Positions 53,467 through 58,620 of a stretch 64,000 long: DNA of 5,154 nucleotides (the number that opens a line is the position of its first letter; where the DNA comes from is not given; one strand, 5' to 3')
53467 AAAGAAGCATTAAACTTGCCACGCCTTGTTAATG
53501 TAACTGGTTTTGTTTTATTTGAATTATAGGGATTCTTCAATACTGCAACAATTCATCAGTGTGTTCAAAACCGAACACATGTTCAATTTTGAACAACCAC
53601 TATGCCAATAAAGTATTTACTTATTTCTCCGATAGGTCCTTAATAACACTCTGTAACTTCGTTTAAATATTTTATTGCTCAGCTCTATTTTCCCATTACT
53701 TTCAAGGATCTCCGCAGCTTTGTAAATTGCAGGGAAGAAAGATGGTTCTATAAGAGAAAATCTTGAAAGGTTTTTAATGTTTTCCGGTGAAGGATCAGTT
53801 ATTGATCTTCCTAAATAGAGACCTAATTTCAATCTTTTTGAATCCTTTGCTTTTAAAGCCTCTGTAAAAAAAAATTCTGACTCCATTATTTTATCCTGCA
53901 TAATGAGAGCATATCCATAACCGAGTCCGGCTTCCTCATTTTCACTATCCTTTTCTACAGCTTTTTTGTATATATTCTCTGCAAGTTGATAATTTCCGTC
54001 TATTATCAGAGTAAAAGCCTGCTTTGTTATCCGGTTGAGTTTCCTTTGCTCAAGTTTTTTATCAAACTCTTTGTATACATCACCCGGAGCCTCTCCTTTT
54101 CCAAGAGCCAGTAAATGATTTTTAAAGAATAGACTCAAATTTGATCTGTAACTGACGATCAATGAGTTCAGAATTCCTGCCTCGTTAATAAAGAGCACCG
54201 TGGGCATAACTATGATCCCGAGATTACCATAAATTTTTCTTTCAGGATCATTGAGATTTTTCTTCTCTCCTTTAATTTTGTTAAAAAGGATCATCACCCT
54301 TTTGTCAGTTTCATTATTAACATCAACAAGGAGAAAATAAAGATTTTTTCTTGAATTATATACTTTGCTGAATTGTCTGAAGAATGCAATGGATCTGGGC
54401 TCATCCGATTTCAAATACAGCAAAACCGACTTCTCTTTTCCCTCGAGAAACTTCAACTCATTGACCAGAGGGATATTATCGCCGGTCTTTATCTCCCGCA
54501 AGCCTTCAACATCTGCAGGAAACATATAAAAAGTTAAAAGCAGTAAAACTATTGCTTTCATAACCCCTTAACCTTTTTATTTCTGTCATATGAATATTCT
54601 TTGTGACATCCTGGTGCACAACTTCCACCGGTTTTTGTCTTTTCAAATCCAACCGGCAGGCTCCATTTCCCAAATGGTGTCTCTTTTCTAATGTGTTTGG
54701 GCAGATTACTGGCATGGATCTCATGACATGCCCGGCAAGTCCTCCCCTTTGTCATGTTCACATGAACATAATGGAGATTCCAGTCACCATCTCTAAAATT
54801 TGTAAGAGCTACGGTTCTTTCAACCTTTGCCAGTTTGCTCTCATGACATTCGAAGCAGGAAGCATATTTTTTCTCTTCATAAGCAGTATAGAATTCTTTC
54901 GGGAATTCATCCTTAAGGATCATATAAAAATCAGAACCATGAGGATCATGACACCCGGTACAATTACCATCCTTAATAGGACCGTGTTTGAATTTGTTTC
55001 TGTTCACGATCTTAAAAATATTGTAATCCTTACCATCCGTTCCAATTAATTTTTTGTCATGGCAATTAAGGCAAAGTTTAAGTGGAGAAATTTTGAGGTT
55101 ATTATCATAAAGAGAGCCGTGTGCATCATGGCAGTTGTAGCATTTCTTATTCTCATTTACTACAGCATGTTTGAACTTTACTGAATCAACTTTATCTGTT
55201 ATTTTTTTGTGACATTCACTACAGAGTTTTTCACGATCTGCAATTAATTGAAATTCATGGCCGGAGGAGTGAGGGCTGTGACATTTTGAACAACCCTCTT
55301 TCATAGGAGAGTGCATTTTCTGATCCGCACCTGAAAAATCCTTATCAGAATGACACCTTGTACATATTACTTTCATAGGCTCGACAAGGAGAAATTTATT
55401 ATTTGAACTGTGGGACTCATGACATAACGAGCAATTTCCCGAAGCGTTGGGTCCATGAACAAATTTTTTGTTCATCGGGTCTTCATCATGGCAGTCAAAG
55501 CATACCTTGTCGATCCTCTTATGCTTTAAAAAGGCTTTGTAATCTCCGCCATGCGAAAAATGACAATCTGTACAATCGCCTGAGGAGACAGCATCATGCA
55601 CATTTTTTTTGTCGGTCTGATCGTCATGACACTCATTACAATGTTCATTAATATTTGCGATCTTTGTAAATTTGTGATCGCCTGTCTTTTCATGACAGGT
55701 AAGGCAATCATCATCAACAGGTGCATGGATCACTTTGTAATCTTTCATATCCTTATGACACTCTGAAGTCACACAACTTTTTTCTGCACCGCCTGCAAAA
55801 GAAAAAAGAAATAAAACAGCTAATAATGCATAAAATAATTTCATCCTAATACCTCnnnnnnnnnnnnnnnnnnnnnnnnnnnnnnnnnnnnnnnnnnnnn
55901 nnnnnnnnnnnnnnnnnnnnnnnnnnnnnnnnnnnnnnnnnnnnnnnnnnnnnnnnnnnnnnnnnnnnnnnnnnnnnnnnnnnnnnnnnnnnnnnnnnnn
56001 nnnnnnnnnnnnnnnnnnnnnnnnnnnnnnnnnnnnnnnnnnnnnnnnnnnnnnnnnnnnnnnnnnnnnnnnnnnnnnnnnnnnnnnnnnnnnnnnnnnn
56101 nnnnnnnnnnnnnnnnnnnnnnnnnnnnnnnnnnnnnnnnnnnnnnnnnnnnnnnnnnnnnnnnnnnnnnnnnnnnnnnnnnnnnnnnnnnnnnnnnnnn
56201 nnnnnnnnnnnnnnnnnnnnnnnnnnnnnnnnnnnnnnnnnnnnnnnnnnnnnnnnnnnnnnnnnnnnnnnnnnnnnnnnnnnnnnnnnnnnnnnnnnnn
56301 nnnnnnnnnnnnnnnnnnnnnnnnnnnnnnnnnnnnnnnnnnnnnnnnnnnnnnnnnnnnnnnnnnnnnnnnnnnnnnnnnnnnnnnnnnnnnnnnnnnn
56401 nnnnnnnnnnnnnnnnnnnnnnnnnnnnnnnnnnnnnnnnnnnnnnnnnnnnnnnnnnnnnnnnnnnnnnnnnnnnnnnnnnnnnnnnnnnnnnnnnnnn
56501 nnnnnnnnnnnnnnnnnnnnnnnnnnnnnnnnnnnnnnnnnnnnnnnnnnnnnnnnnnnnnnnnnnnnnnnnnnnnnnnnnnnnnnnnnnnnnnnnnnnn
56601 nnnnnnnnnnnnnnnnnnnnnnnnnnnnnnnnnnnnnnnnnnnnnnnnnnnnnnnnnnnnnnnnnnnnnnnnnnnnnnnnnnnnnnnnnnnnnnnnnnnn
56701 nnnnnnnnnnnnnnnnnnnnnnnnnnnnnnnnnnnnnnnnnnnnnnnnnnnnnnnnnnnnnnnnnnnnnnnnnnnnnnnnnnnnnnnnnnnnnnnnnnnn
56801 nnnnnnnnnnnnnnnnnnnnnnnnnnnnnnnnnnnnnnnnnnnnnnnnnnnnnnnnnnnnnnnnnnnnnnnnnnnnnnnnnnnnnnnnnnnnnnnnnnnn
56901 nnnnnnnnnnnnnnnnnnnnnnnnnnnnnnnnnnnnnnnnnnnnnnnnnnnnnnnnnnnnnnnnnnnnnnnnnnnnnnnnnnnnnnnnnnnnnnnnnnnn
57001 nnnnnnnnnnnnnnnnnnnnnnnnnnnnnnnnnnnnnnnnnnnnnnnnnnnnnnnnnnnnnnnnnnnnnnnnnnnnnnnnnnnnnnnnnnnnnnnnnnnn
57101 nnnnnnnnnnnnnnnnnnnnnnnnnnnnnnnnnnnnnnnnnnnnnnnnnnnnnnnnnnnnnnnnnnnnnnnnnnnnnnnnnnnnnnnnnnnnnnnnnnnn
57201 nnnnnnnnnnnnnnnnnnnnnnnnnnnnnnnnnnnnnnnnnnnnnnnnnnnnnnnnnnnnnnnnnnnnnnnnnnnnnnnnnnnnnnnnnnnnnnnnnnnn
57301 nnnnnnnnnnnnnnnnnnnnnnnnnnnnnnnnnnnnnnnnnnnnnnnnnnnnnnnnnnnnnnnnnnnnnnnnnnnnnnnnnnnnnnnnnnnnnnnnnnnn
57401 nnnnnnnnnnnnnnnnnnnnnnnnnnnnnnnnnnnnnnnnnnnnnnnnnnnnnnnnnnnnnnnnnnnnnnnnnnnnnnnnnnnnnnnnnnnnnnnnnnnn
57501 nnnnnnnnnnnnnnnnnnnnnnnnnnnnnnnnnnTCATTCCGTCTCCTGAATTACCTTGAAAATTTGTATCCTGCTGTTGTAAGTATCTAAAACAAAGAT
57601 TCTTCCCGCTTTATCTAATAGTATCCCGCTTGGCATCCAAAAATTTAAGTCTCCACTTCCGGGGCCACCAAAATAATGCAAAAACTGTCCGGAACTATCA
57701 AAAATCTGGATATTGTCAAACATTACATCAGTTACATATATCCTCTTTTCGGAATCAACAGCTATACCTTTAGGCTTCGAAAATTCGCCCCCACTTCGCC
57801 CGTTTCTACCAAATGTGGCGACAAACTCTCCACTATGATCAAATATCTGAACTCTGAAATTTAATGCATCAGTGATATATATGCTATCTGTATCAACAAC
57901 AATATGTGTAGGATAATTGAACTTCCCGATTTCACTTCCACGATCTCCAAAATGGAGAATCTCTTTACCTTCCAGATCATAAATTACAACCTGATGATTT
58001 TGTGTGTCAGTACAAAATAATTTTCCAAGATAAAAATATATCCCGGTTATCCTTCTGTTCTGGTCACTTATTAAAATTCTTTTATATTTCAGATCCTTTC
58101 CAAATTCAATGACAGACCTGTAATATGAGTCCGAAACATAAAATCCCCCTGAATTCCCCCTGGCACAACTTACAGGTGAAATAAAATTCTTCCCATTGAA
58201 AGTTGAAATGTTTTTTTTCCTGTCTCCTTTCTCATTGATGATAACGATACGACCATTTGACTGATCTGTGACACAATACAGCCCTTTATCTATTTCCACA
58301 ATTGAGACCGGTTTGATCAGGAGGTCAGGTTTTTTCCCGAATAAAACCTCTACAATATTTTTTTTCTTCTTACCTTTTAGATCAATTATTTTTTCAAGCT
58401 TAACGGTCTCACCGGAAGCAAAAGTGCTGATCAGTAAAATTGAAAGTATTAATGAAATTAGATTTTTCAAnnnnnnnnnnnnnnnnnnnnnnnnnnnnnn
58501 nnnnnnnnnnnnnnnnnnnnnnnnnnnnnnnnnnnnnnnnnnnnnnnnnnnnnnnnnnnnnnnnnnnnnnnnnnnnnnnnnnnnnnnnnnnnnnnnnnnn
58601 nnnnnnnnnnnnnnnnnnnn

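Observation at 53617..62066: Translationally coupled seven-gene operon: NHL lipoprotein, pentaheme lipoprotein, barrel, NHL propeller, 11(+1)-heme, 13(+2)-heme, Trx-like/TPR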

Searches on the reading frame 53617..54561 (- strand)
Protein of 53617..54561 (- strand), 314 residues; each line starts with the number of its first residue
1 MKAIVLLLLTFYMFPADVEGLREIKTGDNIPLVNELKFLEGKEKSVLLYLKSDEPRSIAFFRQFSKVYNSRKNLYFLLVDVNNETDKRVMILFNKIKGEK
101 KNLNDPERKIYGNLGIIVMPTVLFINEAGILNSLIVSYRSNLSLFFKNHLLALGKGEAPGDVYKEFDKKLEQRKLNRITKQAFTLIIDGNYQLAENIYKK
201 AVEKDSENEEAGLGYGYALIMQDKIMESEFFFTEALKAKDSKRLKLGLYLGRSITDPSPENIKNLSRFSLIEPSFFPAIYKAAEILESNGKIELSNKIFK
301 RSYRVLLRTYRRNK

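Call 4: search_protein_families(library=pfam, proteins=[window:53617-54561:-], max_evalue=0.01)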
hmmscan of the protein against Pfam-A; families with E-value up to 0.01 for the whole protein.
window:53617-54561:- (314 aa): 2 families
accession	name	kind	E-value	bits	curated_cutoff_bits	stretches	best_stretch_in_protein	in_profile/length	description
PF14559.12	TPR_19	-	2.2e-05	25.1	25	1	186-239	2-55/68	Tetratricopeptide repeat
PF13431.12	TPR_17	-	0.0071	17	24.4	0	198-229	2-33/34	Tetratricopeptide repeat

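Call 21: search_protein_families(library=ncbifam, proteins=[window:53617-54561:-], max_evalue=0.01)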
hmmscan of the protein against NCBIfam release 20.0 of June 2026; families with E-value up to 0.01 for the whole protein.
window:53617-54561:- (314 aa): 1 family
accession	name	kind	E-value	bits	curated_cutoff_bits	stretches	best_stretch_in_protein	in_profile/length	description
TIGR02917.1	PEP_TPR_lipo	equivalog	0.0032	15.4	312.2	0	161-239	108-189/899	XrtA/PEP-CTERM system TPR-repeat protein PrsT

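Call 81: search_solved_structures(query=A3, max_evalue=1)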
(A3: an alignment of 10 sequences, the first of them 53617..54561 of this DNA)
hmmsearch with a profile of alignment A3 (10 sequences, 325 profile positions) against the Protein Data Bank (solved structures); distinct sequences matched with E-value up to 1: 410 (the best 60 are shown).
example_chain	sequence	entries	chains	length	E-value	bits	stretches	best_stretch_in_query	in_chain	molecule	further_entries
9qhb_A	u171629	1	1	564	1.2e-113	382.4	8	187-315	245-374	Engineered tetratricopeptide repeat protein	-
9qhc_A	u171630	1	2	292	4.6e-52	180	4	191-315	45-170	Engineered tetratricopeptide repeat protein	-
8bu0_A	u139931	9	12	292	1.3e-41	145.6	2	191-315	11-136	Consensus tetratricopeptide repeat protein | Crystal structure of an 8-repeat consensus TPR superhelix with Zinc. | Monomer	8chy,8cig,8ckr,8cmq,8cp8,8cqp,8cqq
7yeh_B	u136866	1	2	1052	3.9e-30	108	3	191-315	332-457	UDP-N-acetylglucosamine--peptide N-acetylglucosaminyltransferase 110 kDa subunit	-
7yea_A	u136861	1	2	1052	4.9e-30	107.6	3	191-315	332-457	UDP-N-acetylglucosamine--peptide N-acetylglucosaminyltransferase 110 kDa subunit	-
7ntf_A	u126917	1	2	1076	5e-30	107.6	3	191-315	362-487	Isoform 1 of UDP-N-acetylglucosamine--peptide N-acetylglucosaminyltransferase 110 kDa subu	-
1w3b_A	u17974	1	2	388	1.3e-28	103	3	189-316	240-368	UDP-N-ACETYLGLUCOSAMINE--PEPTIDE N-ACETYLGLUCOSAMINYLTRANSFERASE 110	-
6eou_A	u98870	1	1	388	4.7e-28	101.1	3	189-316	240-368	UDP-N-acetylglucosamine--peptide N-acetylglucosaminyltransferase 110 kDa subunit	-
7qdr_B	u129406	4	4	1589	8.9e-26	93.6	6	222-311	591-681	Tetratricopeptide repeat protein 37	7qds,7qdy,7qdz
9g8o_B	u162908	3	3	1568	2.4e-25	92.2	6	222-311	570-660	Superkiller complex protein 3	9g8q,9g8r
7obi_A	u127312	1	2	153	2.8e-21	78.8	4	192-234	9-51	CTPR-rv4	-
7rqf_A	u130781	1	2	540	3.3e-21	78.6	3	193-311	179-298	TPR repeat-containing protein PA4667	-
8sxe_C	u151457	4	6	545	3.4e-21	78.6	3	193-311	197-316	TPR repeat-containing protein PA4667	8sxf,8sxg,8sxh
2fo7_A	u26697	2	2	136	5.3e-21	78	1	191-315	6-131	SYNTHETIC CONSENSUS TPR PROTEIN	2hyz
8ch0_A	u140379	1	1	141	5.5e-21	77.9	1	191-315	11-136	Consensus tetratricopeptide repeat protein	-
4nmu_A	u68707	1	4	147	3.8e-12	48.9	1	26-162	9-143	Thiol-disulfide oxidoreductase ResA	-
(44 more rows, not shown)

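Call 82: search_protein_families(library=pfam, alignment_id=A3, max_evalue=0.1)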
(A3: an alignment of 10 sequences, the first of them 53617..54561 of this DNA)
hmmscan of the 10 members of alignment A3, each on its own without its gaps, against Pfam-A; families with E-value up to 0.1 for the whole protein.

A. member 1, window:53617-54561:- (314 aa): 4 families
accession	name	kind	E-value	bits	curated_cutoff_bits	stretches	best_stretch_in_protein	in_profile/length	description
PF14559.12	TPR_19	-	2.2e-05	25.1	25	1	186-239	2-55/68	Tetratricopeptide repeat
PF13431.12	TPR_17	-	0.0071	17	24.4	0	198-229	2-33/34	Tetratricopeptide repeat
PF07719.23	TPR_2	-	0.041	14.5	27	0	182-208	8-34/34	Tetratricopeptide repeat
PF25060.1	ARM_TT21_2nd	-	0.043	13.7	27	1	173-228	54-109/270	Tetratricopeptide repeat protein 21 second ARM domain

B. families by the number of members that match (of 10 scanned): 47 families (the first 25 are shown)
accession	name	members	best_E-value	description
PF07719.23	TPR_2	10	1.1e-19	Tetratricopeptide repeat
PF14559.12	TPR_19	10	1.2e-14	Tetratricopeptide repeat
PF13431.12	TPR_17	9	6.4e-17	Tetratricopeptide repeat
PF13181.12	TPR_8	7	7.5e-17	Tetratricopeptide repeat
PF13428.12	TPR_14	6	4.3e-16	Tetratricopeptide repeat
PF13424.12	TPR_12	6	3.6e-10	Tetratricopeptide repeat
PF13174.12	TPR_6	6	1.1e-08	Tetratricopeptide repeat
PF13905.12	Thioredoxin_8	6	2.6e-07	Thioredoxin-like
PF00578.27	AhpC-TSA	5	2.1e-17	AhpC/TSA family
PF00515.34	TPR_1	5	1.7e-16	Tetratricopeptide repeat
PF13432.12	TPR_16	5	6.3e-13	Tetratricopeptide repeat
PF12895.13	ANAPC3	5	3.2e-08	Anaphase-promoting complex, cyclosome, subunit 3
PF13414.12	TPR_11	4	5.7e-18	TPR repeat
PF25062.1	ARM_TT21_N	4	3.2e-05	Tetratricopeptide repeat protein 21 N-terminal ARM repeat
PF08534.16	Redoxin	3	2.9e-13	Redoxin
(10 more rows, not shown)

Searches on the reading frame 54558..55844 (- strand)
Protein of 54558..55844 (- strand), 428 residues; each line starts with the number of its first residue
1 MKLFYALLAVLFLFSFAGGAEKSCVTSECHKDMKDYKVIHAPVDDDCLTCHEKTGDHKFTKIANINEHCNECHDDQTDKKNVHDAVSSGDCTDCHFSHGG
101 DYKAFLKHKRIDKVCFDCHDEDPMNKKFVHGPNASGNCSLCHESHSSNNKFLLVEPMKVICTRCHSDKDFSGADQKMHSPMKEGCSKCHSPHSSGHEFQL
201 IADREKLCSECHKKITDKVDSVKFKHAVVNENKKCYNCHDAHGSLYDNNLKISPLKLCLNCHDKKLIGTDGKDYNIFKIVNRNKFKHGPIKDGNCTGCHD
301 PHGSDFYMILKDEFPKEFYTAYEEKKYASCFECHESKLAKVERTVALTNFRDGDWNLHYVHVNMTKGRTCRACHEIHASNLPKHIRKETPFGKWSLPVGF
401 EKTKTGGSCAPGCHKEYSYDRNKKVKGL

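Call 4: search_protein_families(library=pfam, proteins=[window:54558-55844:-], max_evalue=0.01)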
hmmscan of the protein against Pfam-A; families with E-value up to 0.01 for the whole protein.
window:54558-55844:- (428 aa): 6 families
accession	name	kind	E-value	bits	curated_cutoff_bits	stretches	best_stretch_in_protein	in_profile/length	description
PF09699.15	Paired_CXXCH_1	-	1.1e-60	201.5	20.6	6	130-169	1-40/41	Doubled CXXCH motif (Paired_CXXCH_1)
PF22113.1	Mtrc-MtrF_II-IV_dom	-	1.7e-12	47.6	30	3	206-377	7-166/176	Outer membrane cytochrome MtrC/MtrF-like, domains II/IV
PF14522.11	Cytochrome_C7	-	1.8e-12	47.4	24.8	1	202-262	11-66/67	Cytochrome c7 and related cytochrome c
PF14537.11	Cytochrom_c3_2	-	2.4e-12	47.6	25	3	231-304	5-69/79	Cytochrome c3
PF02085.21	Cytochrom_CIII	-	7.1e-07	30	22.9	1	217-301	16-84/101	Class III cytochrome C family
PF22678.1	Cytochrom_c_NrfB-like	-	7.5e-05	23.6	27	0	109-154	30-77/89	Cytochrome c-type protein NrfB-like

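Call 21: search_protein_families(library=ncbifam, proteins=[window:54558-55844:-], max_evalue=0.01)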
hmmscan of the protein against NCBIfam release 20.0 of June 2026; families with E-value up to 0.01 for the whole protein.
window:54558-55844:- (428 aa): 7 families
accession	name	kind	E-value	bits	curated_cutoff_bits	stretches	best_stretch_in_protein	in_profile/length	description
TIGR01905.1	paired_CXXCH_1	subfamily_domain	1.1e-47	159.7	25.2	5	130-168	1-39/41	doubled CXXCH domain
TIGR03508.1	decahem_SO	subfamily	1.5e-36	126.2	192.2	4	24-169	71-223/258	DmsE family decaheme c-type cytochrome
NF041028.1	decahem_GSU2203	exception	1.4e-27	96.8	325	2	157-384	100-306/317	GSU2203 family decaheme c-type cytochrome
NF045713.1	CxxCH_16_HmcA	equivalog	1.9e-07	30.1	400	2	137-302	113-255/541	sulfate respiration complex hexadecaheme cytochrome HmcA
NF008659.0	PRK11659.1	equivalog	1.3e-06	28.2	184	1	253-380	44-148/188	cytochrome c nitrite reductase pentaheme subunit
NF045722.1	c3_cytochr_TmcA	equivalog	0.00031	20.6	114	0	61-121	53-112/125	acidic tetraheme cytochrome c3 TmcA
TIGR03146.1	cyt_nit_nrfB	equivalog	0.0011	19.3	166.6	0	200-263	79-142/145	cytochrome c nitrite reductase pentaheme subunit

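Call 34: search_solved_structures(query=window:54558-55844:-, max_evalue=1)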
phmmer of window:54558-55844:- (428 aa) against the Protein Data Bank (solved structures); distinct sequences matched with E-value up to 1: 4.
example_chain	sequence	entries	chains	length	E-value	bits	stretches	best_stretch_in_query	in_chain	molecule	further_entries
6r2q_A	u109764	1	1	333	1.2e-12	50.7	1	105-304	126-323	Cystathionine beta-synthase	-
28pb_A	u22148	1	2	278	0.0034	19.6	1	132-239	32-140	Cytochrome c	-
8bcx_A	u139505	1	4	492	0.052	15.7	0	106-169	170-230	Nitrite reductase (cytochrome; ammonia-forming)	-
6ef8_A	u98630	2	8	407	0.47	12.5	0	218-252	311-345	C-type cytochrome OmcS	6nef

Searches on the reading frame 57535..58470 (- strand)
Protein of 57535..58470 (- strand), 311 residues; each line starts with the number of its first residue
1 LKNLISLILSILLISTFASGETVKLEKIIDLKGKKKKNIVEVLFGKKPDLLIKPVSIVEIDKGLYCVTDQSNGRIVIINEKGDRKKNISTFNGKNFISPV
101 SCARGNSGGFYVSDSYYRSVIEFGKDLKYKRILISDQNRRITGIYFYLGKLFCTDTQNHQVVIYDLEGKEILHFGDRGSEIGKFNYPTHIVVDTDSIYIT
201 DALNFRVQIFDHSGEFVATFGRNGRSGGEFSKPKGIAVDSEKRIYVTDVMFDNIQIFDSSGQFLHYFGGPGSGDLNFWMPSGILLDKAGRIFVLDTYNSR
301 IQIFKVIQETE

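Call 4: search_protein_families(library=pfam, proteins=[window:57535-58470:-], max_evalue=0.01)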
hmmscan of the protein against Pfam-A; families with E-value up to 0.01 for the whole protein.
window:57535-58470:- (311 aa): 6 families
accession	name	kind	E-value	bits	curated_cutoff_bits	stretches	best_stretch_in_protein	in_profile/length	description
PF01436.27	NHL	-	1.4e-24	85.2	20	3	277-304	1-28/28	NHL repeat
PF17170.10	DUF5128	-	5e-15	55.9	22.9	3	241-304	53-117/321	6-bladed beta-propeller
PF25021.1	TEN_NHL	-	4.2e-05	23.1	27.1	0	94-261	28-170/357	Teneurin NHL domain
PF01731.26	Arylesterase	-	0.00011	22.7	21.3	0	229-257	52-81/86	Arylesterase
PF08450.18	SGL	-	0.00014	22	26.3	1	193-265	144-218/246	SMP-30/Gluconolactonase/LRE-like region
PF06739.17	SBBP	-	0.00015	22.1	20.5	0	232-247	14-29/38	Beta-propeller repeat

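Call 21: search_protein_families(library=ncbifam, proteins=[window:57535-58470:-], max_evalue=0.01)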
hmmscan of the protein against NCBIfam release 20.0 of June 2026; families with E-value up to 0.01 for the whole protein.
window:57535-58470:- (311 aa): 3 families
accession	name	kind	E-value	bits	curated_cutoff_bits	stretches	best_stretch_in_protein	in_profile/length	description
NF035926.1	scyF_NHL_VPEP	equivalog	4.6e-36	124.7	350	2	64-224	115-287/376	scytonemin biosynthesis PEP-CTERM protein ScyF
NF047780.1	LIC12708_fam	subfamily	1.1e-09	37.7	150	2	202-250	153-201/391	LIC_12708 family protein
TIGR04183.1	Por_Secre_tail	domain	0.00042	20.2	23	0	156-174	18-35/72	T9SS type A sorting domain-containing protein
